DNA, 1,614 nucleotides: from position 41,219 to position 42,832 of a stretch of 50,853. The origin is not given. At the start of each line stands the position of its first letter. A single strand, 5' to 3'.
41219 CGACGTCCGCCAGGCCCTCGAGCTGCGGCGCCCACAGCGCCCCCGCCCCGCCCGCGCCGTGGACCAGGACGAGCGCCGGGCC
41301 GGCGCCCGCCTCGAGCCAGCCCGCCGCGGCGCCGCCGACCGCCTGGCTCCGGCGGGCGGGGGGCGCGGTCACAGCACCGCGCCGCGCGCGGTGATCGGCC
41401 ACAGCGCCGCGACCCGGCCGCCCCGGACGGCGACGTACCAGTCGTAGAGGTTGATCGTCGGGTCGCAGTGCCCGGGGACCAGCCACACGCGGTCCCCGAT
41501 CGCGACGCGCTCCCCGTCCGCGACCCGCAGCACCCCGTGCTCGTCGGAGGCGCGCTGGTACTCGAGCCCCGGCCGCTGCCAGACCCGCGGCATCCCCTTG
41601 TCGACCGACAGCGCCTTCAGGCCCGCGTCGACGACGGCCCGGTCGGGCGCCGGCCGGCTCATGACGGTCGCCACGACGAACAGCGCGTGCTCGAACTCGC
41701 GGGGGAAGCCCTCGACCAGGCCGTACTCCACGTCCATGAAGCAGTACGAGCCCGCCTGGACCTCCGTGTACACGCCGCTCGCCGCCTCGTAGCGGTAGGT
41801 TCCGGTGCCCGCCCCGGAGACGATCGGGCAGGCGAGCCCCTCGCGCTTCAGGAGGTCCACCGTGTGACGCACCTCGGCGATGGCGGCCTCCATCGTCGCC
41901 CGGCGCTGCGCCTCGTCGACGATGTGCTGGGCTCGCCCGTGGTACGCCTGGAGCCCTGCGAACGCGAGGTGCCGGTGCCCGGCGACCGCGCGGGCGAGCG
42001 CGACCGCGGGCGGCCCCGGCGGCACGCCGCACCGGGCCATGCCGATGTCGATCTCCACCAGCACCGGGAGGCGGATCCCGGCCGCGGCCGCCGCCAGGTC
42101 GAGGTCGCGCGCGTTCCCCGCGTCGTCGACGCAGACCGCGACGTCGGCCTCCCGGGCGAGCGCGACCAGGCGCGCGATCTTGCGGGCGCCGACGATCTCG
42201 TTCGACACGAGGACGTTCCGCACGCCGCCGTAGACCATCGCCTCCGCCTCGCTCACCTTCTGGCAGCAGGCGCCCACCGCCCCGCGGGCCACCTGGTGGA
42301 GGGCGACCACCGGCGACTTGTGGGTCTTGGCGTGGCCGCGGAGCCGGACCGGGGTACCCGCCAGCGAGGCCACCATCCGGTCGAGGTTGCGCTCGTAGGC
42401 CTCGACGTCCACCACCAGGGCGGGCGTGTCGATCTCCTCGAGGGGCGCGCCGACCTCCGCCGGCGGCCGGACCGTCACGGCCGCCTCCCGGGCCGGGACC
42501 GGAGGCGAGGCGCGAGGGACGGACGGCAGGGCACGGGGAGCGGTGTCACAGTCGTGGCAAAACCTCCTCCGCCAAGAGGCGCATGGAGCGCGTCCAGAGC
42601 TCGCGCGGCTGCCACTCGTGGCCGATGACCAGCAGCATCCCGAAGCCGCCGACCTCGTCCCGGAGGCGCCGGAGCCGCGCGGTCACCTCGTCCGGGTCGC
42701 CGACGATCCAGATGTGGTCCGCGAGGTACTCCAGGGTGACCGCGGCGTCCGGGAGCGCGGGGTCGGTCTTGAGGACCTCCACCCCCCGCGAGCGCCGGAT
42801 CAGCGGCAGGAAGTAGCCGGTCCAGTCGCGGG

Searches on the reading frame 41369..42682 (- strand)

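Call 24: search_protein_families(library=pfam, proteins=[window:41369-42682:-], max_evalue=0.001)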
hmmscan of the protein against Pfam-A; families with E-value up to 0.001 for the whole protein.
window:41369-42682:- (437 aa): 2 families
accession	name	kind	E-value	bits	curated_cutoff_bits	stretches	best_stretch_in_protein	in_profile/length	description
PF14031.13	D-ser_dehydrat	-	2.1e-26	92.9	22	1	333-419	1-97/97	Putative serine dehydratase domain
PF01168.26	Ala_racemase_N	-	4.3e-23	82.6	24.1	1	91-317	1-218/220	Alanine racemase, N-terminal domain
